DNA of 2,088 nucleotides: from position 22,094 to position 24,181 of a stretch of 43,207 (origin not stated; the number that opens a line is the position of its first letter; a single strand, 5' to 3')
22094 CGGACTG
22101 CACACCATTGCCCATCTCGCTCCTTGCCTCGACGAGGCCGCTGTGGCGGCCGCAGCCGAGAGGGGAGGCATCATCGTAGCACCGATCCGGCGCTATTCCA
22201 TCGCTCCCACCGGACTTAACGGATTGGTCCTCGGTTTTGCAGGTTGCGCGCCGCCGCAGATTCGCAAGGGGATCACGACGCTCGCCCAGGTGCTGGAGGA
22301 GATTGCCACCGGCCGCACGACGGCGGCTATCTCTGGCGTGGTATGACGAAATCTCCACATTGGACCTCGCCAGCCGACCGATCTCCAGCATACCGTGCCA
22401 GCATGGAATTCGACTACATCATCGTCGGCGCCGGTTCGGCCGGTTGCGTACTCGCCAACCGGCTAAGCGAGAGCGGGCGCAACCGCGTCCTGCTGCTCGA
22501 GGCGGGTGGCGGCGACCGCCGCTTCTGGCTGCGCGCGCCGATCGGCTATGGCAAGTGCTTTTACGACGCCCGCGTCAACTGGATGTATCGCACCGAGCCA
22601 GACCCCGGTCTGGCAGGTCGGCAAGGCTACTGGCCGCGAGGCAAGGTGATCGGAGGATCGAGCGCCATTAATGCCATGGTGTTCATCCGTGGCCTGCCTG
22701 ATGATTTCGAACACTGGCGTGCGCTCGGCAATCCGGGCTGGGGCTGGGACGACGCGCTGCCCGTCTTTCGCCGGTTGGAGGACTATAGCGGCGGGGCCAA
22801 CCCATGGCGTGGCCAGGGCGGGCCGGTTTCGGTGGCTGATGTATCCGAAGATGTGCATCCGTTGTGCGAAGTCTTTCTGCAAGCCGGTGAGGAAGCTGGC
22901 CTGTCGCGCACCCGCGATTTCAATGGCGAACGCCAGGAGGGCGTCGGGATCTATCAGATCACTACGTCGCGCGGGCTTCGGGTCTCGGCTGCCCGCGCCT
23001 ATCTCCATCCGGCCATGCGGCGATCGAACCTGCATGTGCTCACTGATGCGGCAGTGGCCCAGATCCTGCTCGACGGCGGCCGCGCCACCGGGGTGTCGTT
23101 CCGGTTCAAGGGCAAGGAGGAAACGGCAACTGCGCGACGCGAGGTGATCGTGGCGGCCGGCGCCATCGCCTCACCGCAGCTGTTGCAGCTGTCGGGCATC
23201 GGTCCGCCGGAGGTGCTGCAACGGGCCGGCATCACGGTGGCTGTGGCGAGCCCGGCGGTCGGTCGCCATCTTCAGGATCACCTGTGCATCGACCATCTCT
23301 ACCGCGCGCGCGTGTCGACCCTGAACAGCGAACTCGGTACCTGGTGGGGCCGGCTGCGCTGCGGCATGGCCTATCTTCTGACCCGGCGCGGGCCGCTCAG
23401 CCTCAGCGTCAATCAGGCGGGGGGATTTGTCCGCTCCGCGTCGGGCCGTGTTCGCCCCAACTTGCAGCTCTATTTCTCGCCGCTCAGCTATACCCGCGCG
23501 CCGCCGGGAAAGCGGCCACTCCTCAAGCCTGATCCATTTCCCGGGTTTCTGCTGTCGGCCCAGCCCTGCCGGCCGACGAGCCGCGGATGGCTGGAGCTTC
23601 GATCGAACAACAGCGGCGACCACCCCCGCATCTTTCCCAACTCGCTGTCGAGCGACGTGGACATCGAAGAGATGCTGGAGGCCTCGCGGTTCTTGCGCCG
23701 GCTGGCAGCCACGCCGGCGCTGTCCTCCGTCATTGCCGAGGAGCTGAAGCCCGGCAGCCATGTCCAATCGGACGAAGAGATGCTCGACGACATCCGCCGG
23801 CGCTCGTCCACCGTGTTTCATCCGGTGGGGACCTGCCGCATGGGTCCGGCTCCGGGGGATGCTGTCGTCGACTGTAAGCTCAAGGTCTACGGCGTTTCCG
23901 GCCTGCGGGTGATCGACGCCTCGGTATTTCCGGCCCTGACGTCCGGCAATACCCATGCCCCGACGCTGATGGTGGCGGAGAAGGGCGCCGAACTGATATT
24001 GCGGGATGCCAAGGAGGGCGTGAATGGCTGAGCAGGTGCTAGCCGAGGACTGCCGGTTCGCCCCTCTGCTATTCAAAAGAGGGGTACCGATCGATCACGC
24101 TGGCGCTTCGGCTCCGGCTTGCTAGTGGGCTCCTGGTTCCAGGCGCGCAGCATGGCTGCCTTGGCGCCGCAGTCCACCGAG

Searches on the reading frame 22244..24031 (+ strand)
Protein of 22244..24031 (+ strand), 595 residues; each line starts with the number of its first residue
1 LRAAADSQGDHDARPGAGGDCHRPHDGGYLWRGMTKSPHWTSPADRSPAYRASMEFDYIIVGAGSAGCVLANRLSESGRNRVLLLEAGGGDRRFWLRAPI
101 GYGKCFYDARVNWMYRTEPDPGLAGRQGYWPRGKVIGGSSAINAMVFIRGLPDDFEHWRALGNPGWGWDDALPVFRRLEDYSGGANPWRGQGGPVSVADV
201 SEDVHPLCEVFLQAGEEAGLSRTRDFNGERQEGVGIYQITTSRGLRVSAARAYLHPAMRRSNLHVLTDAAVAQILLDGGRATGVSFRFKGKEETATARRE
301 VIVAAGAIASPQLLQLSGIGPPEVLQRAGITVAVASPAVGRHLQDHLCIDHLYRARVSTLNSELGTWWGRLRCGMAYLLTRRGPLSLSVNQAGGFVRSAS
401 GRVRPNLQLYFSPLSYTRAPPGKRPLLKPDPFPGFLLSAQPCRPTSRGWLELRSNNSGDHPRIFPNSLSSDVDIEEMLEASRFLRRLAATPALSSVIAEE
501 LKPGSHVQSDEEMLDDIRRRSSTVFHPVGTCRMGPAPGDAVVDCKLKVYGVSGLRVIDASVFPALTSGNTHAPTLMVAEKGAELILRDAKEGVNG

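Call 69: search_protein_families(library=ncbifam, proteins=[window:22244-24031:+], max_evalue=0.00001)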
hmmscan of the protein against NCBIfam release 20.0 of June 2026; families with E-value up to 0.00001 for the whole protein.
window:22244-24031:+ (595 aa): 6 families
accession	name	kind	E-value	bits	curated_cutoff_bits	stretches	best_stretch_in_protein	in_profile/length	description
NF002550.0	PRK02106.1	subfamily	1.3e-168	562.1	605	1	53-588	3-536/563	choline dehydrogenase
TIGR01810.1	betA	equivalog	6.2e-144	480.5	732.1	1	57-586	1-527/532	choline dehydrogenase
TIGR03970.1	mycofact_MftG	equivalog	3.2e-89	300.1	387.45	2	57-347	2-292/487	mycofactocin dehydrogenase MftG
TIGR04542.1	GMC_mycofac_2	equivalog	1.4e-41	143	400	2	57-319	1-237/425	mycofactocin system GMC family oxidoreductase MftG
NF038210.1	GMC_mycofac_3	equivalog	3.6e-20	72.2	300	2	59-159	2-93/418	mycofactocin system GMC family oxidoreductase MftG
NF058674.1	CholsOxChoxAB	equivalog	3.4e-07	29.2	850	0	53-88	3-37/535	cholesterol oxidase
